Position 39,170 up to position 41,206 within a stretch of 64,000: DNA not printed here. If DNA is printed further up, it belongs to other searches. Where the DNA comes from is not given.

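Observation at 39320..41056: MiaB fused to a YmcA/RicA-like domain, located immediately downstream of rny-ymdB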

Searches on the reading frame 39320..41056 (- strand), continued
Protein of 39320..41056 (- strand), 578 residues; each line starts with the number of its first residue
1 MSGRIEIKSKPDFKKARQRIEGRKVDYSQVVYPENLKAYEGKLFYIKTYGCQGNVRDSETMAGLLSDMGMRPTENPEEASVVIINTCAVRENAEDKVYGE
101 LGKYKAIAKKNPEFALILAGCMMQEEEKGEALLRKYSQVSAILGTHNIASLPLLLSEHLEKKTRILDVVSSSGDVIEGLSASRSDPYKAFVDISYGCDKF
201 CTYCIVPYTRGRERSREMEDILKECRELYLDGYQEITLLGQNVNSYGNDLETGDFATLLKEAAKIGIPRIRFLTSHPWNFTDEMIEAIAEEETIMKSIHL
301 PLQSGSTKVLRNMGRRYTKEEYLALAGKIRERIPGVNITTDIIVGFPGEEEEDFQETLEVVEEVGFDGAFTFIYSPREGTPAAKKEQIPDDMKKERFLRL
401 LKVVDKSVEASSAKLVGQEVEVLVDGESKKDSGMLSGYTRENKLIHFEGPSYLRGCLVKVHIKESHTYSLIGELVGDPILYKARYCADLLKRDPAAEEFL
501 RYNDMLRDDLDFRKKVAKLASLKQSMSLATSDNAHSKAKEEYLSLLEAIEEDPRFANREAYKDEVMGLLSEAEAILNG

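Call 22: list_cluster_members(proteins=[P0001, P0002, P0004, P0005, P0017, P0047, P0099, P0117, P0114, P0026])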
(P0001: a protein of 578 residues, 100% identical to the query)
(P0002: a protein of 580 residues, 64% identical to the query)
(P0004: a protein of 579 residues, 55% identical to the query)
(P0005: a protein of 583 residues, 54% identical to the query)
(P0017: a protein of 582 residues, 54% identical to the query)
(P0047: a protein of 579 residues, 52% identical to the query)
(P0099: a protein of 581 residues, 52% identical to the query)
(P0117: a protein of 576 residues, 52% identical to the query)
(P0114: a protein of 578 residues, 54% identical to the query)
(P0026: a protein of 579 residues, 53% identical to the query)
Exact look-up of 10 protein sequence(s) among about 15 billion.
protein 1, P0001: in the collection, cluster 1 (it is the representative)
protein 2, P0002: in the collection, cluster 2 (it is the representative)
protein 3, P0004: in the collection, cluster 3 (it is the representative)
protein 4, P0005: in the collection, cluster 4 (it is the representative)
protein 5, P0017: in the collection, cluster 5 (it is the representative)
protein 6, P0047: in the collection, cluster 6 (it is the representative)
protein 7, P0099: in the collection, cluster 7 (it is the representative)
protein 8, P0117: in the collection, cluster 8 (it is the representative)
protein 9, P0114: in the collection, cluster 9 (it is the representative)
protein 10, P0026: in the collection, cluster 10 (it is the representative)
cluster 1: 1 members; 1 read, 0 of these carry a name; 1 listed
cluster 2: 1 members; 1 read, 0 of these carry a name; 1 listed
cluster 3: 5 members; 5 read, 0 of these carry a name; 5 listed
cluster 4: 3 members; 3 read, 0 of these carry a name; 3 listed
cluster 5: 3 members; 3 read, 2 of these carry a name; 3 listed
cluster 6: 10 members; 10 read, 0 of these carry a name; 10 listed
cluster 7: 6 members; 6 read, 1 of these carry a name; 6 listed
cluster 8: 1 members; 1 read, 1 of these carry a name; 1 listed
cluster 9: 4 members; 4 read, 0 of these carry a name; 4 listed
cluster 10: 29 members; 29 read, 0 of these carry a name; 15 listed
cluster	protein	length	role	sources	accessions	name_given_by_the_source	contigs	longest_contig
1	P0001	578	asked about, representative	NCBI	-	-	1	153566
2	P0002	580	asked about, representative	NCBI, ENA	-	-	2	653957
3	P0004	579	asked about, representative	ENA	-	-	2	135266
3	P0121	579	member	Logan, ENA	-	-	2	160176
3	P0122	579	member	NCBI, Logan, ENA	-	-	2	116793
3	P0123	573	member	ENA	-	-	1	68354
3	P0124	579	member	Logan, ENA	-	-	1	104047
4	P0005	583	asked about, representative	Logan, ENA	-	-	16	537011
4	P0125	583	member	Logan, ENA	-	-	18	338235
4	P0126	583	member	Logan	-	-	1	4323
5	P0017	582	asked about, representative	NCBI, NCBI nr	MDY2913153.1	MAG: tRNA (N6-isopentenyl adenosine(37)-C2)-methylthiotransferase MiaB [Candidatus ... | tRNA (N6-isopentenyl adenosine(37)-C2)-methylthiotransferase MiaB [Candidatus Enteromonas ...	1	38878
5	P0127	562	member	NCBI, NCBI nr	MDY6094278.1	MAG: tRNA (N6-isopentenyl adenosine(37)-C2)-methylthiotransferase MiaB, partial ... | tRNA (N6-isopentenyl adenosine(37)-C2)-methylthiotransferase MiaB [Candidatus Enteromonas ...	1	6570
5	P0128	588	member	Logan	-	-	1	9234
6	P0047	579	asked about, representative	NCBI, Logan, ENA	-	-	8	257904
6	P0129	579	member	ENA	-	-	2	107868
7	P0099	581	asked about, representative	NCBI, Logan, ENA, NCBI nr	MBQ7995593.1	MAG: tRNA (N6-isopentenyl adenosine(37)-C2)-methylthiotransferase MiaB [Bacilli bacterium] | tRNA (N6-isopentenyl adenosine(37)-C2)-methylthiotransferase MiaB [Bacilli bacterium]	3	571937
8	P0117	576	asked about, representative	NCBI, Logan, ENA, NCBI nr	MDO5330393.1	MAG: tRNA (N6-isopentenyl adenosine(37)-C2)-methylthiotransferase MiaB [Bacillota ... | tRNA (N6-isopentenyl adenosine(37)-C2)-methylthiotransferase MiaB [Bacillota bacterium]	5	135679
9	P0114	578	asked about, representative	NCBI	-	-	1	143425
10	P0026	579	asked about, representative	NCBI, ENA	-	-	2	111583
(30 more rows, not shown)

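Call 34: find_encoding_contigs(protein=P0001, flank=10000, max_places=3)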
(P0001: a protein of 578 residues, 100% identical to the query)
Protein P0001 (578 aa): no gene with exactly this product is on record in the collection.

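Call 35: find_encoding_contigs(protein=P0002, flank=10000, max_places=3)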
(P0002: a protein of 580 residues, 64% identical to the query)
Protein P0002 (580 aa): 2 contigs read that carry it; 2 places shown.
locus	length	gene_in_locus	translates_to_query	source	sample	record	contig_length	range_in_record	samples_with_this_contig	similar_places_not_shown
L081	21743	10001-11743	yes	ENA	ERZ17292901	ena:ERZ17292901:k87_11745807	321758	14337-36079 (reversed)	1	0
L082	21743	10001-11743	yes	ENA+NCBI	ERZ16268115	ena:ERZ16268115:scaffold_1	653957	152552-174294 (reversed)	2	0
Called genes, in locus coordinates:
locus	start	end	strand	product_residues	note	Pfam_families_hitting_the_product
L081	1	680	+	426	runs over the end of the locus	PF02127:Peptidase_M18, PF05343:Peptidase_M42 (faint)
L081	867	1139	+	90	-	PF00216:Bac_DNA_binding, PF18291:HU-HIG (weak)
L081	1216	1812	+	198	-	PF01743:PolyA_pol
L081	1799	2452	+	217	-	PF21984:DnaD_N, PF02082:Rrf2 (weak), PF07261:DnaB_2 (weak)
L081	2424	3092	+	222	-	PF00730:HhH-GPD, PF00633:HHH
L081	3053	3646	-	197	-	PF03838:RecU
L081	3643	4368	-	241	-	PF00929:RNase_T (weak)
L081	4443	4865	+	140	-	PF05103:DivIVA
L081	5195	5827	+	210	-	PF01066:CDP-OH_P_transf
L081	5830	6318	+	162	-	PF02464:CinA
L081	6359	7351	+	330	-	PF00154:RecA_N, PF08423:Rad51, PF06745:ATPase, PF27531:MT3502_N (weak), PF01637:ATPase_2 (weak), PF13479:AAA_24 (weak), PF21096:RecA_C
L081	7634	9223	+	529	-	PF12072:RNase_Y_N, PF00013:KH_1 (weak), PF01966:HD, PF08668:HDOD (faint)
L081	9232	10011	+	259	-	PF00149:Metallophos, PF13277:YmdB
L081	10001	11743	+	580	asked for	PF00919:UPF0004, PF04055:Radical_SAM, PF01938:TRAM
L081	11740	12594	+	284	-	PF01745:IPT (weak), PF01715:IPPT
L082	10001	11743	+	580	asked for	PF00919:UPF0004, PF04055:Radical_SAM, PF01938:TRAM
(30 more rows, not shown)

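Call 49: find_encoding_contigs(protein=P0099, flank=10000, max_places=2)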
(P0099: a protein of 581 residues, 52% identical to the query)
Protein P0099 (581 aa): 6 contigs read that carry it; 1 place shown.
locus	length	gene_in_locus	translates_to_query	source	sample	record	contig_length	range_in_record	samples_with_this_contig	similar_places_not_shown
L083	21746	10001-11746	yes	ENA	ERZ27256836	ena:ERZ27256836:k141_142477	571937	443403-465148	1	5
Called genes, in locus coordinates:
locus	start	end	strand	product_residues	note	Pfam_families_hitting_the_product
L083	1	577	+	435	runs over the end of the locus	PF00009:GTP_EFTU (weak), PF00071:Ras (faint), PF01926:MMR_HSR1, PF02421:FeoB_N, PF00009:GTP_EFTU, PF01926:MMR_HSR1, PF02421:FeoB_N, PF14714:KH_dom-like, +4 more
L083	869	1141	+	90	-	PF00216:Bac_DNA_binding, PF18291:HU-HIG (weak)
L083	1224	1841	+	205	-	PF01743:PolyA_pol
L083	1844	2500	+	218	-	PF21984:DnaD_N, PF07261:DnaB_2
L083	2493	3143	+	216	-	PF00730:HhH-GPD, PF00633:HHH (faint)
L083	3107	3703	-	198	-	PF03838:RecU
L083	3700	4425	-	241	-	PF00929:RNase_T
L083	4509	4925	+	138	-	PF05103:DivIVA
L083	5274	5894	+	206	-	PF01066:CDP-OH_P_transf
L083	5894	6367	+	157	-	PF02464:CinA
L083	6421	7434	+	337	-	PF00154:RecA_N, PF06745:ATPase (weak), PF08423:Rad51, PF27531:MT3502_N (weak), PF01637:ATPase_2 (weak), PF21096:RecA_C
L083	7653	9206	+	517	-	PF12072:RNase_Y_N, PF00013:KH_1 (weak), PF01966:HD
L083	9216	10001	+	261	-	PF00149:Metallophos, PF13277:YmdB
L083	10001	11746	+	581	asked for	PF00919:UPF0004, PF04055:Radical_SAM, PF01938:TRAM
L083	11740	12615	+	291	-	PF01745:IPT (weak), PF01715:IPPT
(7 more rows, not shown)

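Call 50: find_encoding_contigs(protein=P0005, flank=10000, max_places=2)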
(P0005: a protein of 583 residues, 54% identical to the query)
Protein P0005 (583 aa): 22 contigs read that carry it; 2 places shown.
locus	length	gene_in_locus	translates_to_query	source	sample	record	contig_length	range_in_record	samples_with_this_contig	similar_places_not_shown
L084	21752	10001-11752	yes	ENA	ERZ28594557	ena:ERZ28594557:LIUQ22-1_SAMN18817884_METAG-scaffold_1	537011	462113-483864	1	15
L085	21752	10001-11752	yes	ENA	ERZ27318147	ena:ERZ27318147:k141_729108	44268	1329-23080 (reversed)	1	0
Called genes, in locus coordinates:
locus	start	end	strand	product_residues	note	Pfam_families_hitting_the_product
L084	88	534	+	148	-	PF01743:PolyA_pol, PF12627:PolyA_pol_RNAbd (weak)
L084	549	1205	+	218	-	PF21984:DnaD_N, PF07261:DnaB_2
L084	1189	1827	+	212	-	PF00730:HhH-GPD, PF00633:HHH (weak)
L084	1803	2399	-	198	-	PF03838:RecU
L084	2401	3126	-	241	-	PF00929:RNase_T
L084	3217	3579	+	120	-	PF05103:DivIVA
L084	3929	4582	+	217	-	PF01066:CDP-OH_P_transf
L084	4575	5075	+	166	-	PF02464:CinA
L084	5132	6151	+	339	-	PF00154:RecA_N, PF06745:ATPase (weak), PF08423:Rad51, PF01637:ATPase_2 (weak), PF13479:AAA_24 (weak), PF21096:RecA_C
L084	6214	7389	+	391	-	PF00365:PFK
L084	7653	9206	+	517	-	PF12072:RNase_Y_N, PF00013:KH_1 (weak), PF01966:HD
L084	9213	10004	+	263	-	PF00149:Metallophos, PF13277:YmdB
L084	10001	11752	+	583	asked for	PF00919:UPF0004, PF04055:Radical_SAM, PF01938:TRAM, PF06133:Com_YlbF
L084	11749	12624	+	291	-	PF01745:IPT, PF01715:IPPT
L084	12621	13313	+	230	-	PF00899:ThiF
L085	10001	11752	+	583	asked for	PF00919:UPF0004, PF04055:Radical_SAM, PF01938:TRAM, PF06133:Com_YlbF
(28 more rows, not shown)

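Call 51: find_encoding_contigs(protein=P0117, flank=10000, max_places=2)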
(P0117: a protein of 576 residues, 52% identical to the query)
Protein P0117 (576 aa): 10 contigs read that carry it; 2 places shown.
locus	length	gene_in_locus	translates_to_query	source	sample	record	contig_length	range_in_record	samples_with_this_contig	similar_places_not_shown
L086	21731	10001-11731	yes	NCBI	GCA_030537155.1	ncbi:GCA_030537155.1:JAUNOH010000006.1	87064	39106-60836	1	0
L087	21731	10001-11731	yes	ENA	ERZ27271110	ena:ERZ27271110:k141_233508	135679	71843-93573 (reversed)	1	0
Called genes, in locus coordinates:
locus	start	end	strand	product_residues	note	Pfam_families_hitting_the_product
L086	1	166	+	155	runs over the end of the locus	PF00009:GTP_EFTU, PF01926:MMR_HSR1, PF02421:FeoB_N, PF00350:Dynamin_N (faint)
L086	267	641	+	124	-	PF14714:KH_dom-like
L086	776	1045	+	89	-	PF00216:Bac_DNA_binding, PF18291:HU-HIG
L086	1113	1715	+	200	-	PF01743:PolyA_pol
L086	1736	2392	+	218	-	PF21984:DnaD_N, PF07261:DnaB_2 (weak)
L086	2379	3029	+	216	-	PF00730:HhH-GPD, PF00633:HHH (weak)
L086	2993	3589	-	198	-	PF03838:RecU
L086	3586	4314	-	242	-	PF00929:RNase_T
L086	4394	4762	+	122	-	PF05103:DivIVA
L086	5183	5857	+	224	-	PF01066:CDP-OH_P_transf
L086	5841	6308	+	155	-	PF02464:CinA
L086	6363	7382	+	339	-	PF00154:RecA_N, PF06745:ATPase (weak), PF08423:Rad51 (weak), PF27531:MT3502_N (weak), PF01637:ATPase_2 (weak), PF13479:AAA_24 (faint), PF21096:RecA_C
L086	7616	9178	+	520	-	PF12072:RNase_Y_N, PF08668:HDOD (faint), PF00013:KH_1 (weak), PF01966:HD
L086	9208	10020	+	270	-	PF00149:Metallophos, PF13277:YmdB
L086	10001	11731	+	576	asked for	PF00919:UPF0004, PF04055:Radical_SAM, PF01938:TRAM, PF06133:Com_YlbF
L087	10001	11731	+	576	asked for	PF00919:UPF0004, PF04055:Radical_SAM, PF01938:TRAM, PF06133:Com_YlbF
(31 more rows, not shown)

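Call 63: predict_structure(alignment_id=A3)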
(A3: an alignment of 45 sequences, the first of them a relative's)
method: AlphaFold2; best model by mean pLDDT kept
length: 578 residues; sequences in the alignment: 45
mean_pLDDT: 89.4   pTM: 0.88
mean pLDDT of the five models: 89.4, 88.9, 88.5, 87.3, 86.6
residues with pLDDT >= 90: 403; 70-90: 129; 50-70: 45; < 50: 1
segments of 3 or more residues with pLDDT < 50: none
pLDDT, mean of each block of 10 residues (from residue 1): 82 78 77 95 94 90 97 96 81 70 92 93 85 93 91 95 91 80 94 73 56 83 96 94 63 86 97 87 95 94 90 86 97 94 86 96 94 75 83 94 94 95 96 95 95 97 93 97 93 93 95 95 93 94 96 95 93 84
secondary structure, 60 per line:
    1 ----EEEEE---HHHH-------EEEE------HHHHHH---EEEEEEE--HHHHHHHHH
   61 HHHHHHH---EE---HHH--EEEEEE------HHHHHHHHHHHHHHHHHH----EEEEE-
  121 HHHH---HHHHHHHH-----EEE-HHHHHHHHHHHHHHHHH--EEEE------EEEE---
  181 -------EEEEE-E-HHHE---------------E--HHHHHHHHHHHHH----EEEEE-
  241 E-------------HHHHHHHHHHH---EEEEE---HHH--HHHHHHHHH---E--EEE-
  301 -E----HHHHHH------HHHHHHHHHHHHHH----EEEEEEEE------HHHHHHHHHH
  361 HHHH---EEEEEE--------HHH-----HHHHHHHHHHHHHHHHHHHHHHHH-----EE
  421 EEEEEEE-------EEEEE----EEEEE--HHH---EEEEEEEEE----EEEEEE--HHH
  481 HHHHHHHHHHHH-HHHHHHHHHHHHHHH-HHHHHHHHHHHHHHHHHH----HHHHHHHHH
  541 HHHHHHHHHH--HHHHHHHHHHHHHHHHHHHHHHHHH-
elements in order: E5-9 H13-16 E24-27 H34-39 E43-49 H52-67 E81-86 H93-110 E115-119 H121-124 H128-135 E141-143 H145-161 E164-167 E174-177 E188-192 H218-230 E235-239 H255-265 E269-273 H282-290 E297-299 H307-312 H319-332 E337-344 H351-364 E368-373 H390-413 E419-427 E435-439 E444-448 E457-465 E470-475 H478-492 H494-508 H510-527 H532-550 H553-577

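Call 67: fold_search(model_id=the predicted structure, library=pdb)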
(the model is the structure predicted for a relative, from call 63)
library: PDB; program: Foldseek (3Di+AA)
matches with E <= 10: 1474; with E <= 0.001: 78
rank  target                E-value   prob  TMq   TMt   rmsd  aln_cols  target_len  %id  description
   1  7mjz                  3.3e-41  1.00  0.69  0.88   3.2       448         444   38  The structure of MiaB with pentasulfide bridge (released 2021-09-15)
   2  7mjx_A                1.1e-39  1.00  0.69  0.89   3.0       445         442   39  MiaB in the complex with 5'-deoxyadenosine, methionine and RNA (released 2021-09-15)
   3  7mjy_A                2.3e-39  1.00  0.70  0.89   3.1       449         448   38  MiaB in the complex with s-adenosyl-L-homocysteine and RNA (released 2021-09-15)
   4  7mjw_A                8.7e-39  1.00  0.69  0.90   3.1       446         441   38  Methylated MiaB in the complex with 5'-deoxyadenosine, methionine and RNA (released 2021-09-15)
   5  7mjv_A                1.0e-37  1.00  0.70  0.90   3.0       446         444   38  MiaB in the complex with s-adenosylmethionine and RNA (released 2021-09-15)
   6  9a6d_A                8.4e-34  1.00  0.68  0.87   2.9       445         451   31  Integrative model of MTAB-YVFG by crosslinking MS and deep learning (released 2024-09-18)
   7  4jc0_A                5.7e-31  1.00  0.63  0.84   4.3       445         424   31  Crystal structure of Thermotoga maritima holo RimO in complex with pentasulfide, Northeast Structural Genomics Consort (released 2013-04-10)
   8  4jc0_B                6.7e-30  1.00  0.62  0.83   4.8       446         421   32  Crystal structure of Thermotoga maritima holo RimO in complex with pentasulfide, Northeast Structural Genomics Consort (released 2013-04-10)
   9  2qgq_A                2.3e-24  1.00  0.43  0.88   2.4       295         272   33  Crystal structure of TM_1862 from Thermotoga maritima. Northeast Structural Genomics Consortium target VR77 (released 2007-07-17)
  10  2qgq_C                3.8e-24  1.00  0.43  0.89   2.7       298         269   32  Crystal structure of TM_1862 from Thermotoga maritima. Northeast Structural Genomics Consortium target VR77 (released 2007-07-17)
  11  2qgq_B                9.9e-24  1.00  0.43  0.89   2.7       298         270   32  Crystal structure of TM_1862 from Thermotoga maritima. Northeast Structural Genomics Consortium target VR77 (released 2007-07-17)
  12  9ccb                  8.0e-15  1.00  0.45  0.59   8.7       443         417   20  X-ray crystal structure of methyl-coenzyme M reductase glutamine methylase (MgmA) from Methanothermobacter marburgensis  (released 2025-01-01)
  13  6fd2_A                1.3e-09  1.00  0.46  0.57   6.6       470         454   16  Radical SAM 1,2-diol dehydratase AprD4 in complex with its substrate paromamine (released 2018-01-17)
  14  6wte_A                6.1e-09  1.00  0.39  0.39   8.0       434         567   14  Structure of radical S-adenosylmethionine methyltransferase, TsrM, from Kitasatospora setae with cobalamin and [4Fe-4S (released 2020-12-23)
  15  6fd2_B                8.5e-09  1.00  0.42  0.52   6.9       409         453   16  Radical SAM 1,2-diol dehydratase AprD4 in complex with its substrate paromamine (released 2018-01-17)
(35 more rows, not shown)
